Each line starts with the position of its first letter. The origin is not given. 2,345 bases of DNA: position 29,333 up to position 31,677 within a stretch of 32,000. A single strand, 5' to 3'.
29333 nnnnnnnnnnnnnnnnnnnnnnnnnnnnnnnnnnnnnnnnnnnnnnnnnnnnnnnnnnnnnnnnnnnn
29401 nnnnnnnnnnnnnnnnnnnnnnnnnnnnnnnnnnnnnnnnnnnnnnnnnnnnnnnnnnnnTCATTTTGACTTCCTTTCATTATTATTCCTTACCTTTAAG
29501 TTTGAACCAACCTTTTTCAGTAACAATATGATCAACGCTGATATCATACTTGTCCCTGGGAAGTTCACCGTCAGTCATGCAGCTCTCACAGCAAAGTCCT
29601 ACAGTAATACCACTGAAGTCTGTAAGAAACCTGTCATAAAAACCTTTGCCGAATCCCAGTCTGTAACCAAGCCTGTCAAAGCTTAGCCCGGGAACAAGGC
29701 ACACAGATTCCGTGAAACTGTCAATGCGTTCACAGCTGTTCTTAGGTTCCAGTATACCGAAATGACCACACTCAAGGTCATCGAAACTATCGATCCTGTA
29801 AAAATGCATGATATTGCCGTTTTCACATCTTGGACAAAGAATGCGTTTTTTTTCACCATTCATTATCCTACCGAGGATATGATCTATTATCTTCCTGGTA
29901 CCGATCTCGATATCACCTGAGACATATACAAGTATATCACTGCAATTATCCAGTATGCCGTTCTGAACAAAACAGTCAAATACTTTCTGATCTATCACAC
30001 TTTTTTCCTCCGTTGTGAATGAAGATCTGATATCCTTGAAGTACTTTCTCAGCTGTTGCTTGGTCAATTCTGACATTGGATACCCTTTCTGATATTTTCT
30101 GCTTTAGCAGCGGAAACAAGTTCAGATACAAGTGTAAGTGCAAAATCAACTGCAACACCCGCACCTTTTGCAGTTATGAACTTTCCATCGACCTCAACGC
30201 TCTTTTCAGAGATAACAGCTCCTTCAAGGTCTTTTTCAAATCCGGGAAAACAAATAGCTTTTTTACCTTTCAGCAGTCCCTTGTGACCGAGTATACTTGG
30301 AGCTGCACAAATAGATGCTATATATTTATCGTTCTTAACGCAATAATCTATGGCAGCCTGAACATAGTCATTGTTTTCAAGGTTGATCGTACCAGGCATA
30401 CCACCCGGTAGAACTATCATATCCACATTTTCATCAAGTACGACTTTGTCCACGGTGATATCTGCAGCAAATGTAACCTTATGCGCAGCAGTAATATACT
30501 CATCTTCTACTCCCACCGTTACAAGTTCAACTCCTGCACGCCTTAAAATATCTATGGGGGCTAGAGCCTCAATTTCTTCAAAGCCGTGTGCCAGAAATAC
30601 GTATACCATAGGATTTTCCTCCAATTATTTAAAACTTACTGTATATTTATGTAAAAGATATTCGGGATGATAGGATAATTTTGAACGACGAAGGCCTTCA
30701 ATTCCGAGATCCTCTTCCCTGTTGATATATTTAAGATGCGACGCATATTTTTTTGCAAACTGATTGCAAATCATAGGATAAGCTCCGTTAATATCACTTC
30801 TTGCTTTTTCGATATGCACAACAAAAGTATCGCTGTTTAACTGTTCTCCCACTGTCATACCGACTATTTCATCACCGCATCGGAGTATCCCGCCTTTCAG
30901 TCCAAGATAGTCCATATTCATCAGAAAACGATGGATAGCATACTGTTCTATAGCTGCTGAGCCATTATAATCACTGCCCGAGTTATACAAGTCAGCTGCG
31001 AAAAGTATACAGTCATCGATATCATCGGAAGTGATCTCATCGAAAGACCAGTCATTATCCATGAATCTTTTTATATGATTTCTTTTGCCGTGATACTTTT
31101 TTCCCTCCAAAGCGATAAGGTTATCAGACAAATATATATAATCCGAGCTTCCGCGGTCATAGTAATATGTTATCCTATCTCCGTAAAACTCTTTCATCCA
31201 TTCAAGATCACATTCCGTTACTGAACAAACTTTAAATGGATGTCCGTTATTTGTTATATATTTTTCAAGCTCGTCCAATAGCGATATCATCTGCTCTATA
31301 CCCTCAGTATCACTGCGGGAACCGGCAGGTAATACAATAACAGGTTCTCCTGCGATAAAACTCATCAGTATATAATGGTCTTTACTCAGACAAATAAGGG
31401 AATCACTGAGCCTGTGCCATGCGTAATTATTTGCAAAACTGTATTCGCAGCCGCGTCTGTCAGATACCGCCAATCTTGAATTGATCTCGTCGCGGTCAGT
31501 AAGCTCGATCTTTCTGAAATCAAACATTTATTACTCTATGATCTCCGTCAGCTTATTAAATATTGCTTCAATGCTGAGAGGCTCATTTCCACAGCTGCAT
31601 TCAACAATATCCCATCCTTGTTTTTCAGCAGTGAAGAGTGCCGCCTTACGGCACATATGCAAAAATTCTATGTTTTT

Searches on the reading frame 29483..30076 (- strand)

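Call 12: search_protein_families(library=pfam, proteins=[window:29483-30076:-])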
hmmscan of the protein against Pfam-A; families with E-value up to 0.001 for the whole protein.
window:29483-30076:- (197 aa): 1 family
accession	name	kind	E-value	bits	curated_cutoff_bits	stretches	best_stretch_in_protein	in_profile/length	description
PF01812.26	5-FTHF_cyc-lig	-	1.3e-34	120.2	27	1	6-187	1-186/186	5-formyltetrahydrofolate cyclo-ligase family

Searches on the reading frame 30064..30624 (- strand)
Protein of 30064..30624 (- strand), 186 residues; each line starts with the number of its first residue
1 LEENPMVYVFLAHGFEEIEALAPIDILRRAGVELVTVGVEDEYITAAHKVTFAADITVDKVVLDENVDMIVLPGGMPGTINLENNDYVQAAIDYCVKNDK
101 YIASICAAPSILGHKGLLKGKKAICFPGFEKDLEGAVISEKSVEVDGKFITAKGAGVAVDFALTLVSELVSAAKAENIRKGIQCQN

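Call 12: search_protein_families(library=pfam, proteins=[window:30064-30624:-])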
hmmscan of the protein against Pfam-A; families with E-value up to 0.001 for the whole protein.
window:30064-30624:- (186 aa): 2 families
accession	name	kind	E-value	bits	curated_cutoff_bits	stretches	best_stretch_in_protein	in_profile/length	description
PF01965.30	DJ-1_PfpI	-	4.2e-39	134.4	26.6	1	7-167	3-164/165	DJ-1/PfpI family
PF07685.20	GATase_3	-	0.00079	19.5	27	0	56-115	30-91/196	CobB/CobQ-like glutamine amidotransferase domain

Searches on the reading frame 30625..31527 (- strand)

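Call 12: search_protein_families(library=pfam, proteins=[window:30625-31527:-])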
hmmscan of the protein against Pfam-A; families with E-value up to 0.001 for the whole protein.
window:30625-31527:- (300 aa): 1 family
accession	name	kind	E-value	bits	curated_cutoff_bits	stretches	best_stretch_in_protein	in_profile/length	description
PF09924.15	LPG_synthase_C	-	1.2e-42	146.4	27.5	1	21-297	3-297/298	Phosphatidylglycerol lysyltransferase, C-terminal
